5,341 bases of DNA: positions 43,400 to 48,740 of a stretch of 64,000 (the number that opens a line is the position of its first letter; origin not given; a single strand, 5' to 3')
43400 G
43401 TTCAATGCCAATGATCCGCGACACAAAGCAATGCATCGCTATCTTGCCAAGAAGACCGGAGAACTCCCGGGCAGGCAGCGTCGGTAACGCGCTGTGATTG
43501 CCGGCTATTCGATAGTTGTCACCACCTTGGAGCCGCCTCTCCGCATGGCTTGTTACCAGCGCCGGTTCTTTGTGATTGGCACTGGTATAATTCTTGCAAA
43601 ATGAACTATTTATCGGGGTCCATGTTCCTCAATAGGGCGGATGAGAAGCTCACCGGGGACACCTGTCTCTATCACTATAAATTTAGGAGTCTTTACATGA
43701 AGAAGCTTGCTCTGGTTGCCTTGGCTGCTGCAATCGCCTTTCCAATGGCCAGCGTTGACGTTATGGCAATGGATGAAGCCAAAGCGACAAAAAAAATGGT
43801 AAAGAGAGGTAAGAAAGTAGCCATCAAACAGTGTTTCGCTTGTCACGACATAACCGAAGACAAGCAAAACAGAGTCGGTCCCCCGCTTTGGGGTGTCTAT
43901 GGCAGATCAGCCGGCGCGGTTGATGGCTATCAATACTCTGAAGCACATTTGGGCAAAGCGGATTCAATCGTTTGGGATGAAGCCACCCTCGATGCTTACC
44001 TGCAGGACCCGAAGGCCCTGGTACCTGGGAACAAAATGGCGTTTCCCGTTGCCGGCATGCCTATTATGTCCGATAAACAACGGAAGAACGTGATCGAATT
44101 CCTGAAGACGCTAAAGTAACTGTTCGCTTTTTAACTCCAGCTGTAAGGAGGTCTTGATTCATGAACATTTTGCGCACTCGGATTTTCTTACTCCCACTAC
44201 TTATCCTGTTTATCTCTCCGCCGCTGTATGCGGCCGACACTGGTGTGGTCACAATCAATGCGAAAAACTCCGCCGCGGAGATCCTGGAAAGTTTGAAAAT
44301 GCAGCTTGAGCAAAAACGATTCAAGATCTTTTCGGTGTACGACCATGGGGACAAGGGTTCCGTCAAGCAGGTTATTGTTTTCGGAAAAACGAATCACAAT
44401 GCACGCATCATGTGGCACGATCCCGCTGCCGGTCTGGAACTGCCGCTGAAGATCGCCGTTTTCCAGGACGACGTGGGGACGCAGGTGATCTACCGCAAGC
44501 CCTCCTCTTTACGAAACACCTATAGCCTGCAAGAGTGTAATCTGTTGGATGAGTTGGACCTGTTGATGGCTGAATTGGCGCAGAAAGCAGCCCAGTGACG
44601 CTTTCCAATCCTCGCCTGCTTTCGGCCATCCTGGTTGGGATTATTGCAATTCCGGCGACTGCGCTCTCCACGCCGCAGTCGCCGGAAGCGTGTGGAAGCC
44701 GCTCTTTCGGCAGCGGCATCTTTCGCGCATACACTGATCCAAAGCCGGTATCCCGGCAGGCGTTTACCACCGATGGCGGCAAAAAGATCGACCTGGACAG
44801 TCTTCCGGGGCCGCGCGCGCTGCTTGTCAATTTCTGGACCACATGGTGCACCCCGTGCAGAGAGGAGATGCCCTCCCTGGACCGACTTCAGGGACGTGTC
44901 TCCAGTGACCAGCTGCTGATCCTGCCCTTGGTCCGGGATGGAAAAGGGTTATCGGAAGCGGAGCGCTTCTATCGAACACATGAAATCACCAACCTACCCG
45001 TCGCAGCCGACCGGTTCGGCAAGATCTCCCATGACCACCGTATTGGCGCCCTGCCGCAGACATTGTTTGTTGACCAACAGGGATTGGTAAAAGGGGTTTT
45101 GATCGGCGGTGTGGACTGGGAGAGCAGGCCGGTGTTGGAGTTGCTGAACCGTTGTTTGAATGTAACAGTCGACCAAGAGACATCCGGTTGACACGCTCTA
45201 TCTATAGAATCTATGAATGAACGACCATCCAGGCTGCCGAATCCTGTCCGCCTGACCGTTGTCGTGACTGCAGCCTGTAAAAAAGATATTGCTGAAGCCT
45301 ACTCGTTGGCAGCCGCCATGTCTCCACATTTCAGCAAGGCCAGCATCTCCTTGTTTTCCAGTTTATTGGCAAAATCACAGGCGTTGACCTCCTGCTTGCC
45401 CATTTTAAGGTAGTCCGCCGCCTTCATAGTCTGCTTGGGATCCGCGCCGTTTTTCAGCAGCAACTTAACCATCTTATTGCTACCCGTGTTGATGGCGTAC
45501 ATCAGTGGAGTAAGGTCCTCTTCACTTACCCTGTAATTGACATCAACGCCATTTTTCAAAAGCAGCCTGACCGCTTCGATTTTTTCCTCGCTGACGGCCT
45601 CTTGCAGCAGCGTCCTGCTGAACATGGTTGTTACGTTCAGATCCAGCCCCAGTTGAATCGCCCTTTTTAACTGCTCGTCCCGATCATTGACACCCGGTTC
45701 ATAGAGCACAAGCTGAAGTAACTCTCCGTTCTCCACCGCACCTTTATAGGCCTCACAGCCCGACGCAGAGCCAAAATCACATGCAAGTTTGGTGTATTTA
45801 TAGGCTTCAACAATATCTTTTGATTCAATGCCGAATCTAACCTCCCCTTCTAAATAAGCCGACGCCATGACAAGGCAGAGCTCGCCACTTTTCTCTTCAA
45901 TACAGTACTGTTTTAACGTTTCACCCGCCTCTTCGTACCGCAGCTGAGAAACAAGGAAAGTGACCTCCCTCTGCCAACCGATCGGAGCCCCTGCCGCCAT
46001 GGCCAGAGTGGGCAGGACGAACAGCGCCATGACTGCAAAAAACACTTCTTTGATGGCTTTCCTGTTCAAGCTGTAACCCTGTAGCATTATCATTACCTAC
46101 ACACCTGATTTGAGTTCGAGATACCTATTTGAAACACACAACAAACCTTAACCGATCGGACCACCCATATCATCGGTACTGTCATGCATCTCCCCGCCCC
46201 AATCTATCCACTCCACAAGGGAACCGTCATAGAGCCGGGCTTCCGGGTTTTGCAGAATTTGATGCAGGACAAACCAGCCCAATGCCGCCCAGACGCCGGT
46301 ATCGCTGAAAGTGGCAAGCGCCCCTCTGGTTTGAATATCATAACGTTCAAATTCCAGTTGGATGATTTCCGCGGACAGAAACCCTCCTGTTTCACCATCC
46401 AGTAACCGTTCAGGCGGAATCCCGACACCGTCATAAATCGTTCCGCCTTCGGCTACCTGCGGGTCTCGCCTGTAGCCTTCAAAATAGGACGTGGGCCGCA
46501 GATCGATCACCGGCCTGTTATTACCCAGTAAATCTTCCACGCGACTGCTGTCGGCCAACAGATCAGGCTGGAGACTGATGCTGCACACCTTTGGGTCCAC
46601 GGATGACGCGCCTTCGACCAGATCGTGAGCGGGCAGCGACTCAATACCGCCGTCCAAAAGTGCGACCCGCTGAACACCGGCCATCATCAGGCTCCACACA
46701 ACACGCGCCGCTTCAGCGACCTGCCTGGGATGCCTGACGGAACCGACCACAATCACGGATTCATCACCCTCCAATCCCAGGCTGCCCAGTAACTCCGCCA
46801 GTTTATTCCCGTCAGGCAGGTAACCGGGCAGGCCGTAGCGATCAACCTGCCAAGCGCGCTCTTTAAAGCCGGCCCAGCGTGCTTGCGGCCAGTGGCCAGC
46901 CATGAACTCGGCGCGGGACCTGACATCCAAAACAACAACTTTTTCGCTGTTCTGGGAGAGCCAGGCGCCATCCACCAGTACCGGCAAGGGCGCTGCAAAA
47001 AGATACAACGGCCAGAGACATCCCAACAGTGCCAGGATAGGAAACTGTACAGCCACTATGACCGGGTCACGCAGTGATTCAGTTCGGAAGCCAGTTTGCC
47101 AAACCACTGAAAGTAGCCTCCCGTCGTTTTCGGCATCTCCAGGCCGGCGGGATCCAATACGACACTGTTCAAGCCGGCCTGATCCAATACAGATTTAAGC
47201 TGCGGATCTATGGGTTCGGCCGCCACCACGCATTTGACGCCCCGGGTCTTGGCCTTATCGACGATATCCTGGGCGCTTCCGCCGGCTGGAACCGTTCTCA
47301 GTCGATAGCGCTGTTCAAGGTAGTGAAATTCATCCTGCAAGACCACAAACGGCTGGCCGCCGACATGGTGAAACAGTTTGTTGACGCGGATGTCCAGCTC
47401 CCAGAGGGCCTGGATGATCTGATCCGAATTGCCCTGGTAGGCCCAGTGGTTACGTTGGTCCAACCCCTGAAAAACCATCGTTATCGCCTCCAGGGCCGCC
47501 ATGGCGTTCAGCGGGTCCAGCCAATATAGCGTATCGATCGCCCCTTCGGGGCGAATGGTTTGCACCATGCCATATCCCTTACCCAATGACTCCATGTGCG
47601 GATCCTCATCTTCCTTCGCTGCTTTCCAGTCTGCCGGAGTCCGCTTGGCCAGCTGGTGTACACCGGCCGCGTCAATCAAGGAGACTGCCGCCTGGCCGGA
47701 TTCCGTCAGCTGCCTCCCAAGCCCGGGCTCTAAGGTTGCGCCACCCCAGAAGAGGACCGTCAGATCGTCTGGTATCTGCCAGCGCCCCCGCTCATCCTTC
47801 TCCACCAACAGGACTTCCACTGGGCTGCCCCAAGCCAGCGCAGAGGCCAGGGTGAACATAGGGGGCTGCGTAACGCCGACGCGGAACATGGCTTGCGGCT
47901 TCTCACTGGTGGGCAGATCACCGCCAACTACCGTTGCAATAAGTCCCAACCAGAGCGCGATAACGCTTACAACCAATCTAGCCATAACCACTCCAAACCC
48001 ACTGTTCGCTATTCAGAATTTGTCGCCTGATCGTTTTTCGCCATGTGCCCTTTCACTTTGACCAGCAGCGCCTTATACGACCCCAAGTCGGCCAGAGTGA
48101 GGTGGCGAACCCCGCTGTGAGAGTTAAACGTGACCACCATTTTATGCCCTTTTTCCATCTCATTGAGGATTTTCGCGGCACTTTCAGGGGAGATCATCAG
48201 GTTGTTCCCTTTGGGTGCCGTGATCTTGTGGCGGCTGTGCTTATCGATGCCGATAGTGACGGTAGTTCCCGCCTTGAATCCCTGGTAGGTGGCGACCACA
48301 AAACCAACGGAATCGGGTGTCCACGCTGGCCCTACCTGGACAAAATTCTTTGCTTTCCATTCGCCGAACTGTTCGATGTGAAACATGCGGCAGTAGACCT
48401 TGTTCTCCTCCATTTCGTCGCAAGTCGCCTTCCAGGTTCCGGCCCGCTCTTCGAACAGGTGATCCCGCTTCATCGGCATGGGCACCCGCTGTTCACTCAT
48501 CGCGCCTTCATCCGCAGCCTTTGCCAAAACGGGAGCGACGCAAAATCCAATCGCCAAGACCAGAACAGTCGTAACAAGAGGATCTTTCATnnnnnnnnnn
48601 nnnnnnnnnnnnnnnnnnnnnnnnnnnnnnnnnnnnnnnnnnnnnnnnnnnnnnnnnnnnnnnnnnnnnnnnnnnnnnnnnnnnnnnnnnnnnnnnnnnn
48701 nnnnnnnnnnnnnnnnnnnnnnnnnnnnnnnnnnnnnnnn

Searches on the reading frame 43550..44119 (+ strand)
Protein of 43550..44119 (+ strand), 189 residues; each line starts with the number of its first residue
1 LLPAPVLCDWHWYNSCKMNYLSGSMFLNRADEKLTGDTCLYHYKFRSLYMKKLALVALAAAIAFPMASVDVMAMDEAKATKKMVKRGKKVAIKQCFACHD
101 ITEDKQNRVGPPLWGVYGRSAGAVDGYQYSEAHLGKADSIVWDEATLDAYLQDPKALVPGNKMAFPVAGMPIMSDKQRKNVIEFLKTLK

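Call 13: search_protein_families(library=ncbifam, proteins=[window:43550-44119:+], max_evalue=0.001)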
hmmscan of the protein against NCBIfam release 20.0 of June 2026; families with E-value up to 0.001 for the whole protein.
window:43550-44119:+ (189 aa): 4 families
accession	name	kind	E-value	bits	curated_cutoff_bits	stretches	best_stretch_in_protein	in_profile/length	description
NF043008.1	Cyt550_Brdyrhiz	equivalog_domain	1.4e-25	89.9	240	1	50-166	1-106/131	cytochrome c-550 CycA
TIGR04485.1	thiosulf_SoxX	equivalog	1.3e-05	25.8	61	1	94-188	4-78/78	sulfur oxidation c-type cytochrome SoxX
NF050122.1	bc1_QcrC_actin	exception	9.6e-05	21.8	200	1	55-118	12-73/253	cytochrome bc1 complex diheme cytochrome c subunit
TIGR02603.1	CxxCH_TIGR02603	domain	0.00026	21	68.15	0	84-117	3-35/134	putative heme-binding domain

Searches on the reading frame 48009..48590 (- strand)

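Call 10: search_protein_families(library=pfam, proteins=[window:48009-48590:-], max_evalue=0.001)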
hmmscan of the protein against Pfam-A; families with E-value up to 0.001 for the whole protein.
window:48009-48590:- (193 aa): 0 families

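Call 13: search_protein_families(library=ncbifam, proteins=[window:48009-48590:-], max_evalue=0.001)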
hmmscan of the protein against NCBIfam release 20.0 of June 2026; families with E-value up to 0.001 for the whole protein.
window:48009-48590:- (193 aa): 0 families

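Call 46: search_protein_families(library=pfam, proteins=[window:48009-48590:-], max_evalue=0.01)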
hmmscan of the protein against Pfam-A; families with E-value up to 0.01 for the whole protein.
window:48009-48590:- (193 aa): 0 families

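Call 75: search_protein_families(library=pfam, proteins=[window:48009-48590:-], max_evalue=5)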
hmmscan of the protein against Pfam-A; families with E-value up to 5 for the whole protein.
window:48009-48590:- (193 aa): 2 families
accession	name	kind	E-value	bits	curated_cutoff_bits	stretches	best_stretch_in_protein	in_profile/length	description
PF06776.18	IalB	-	0.027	15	22.1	1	53-159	1-110/131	Invasion associated locus B (IalB) protein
PF22864.1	ArgL-like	-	0.13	12.9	28.2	1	153-163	8-18/31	ArgL-like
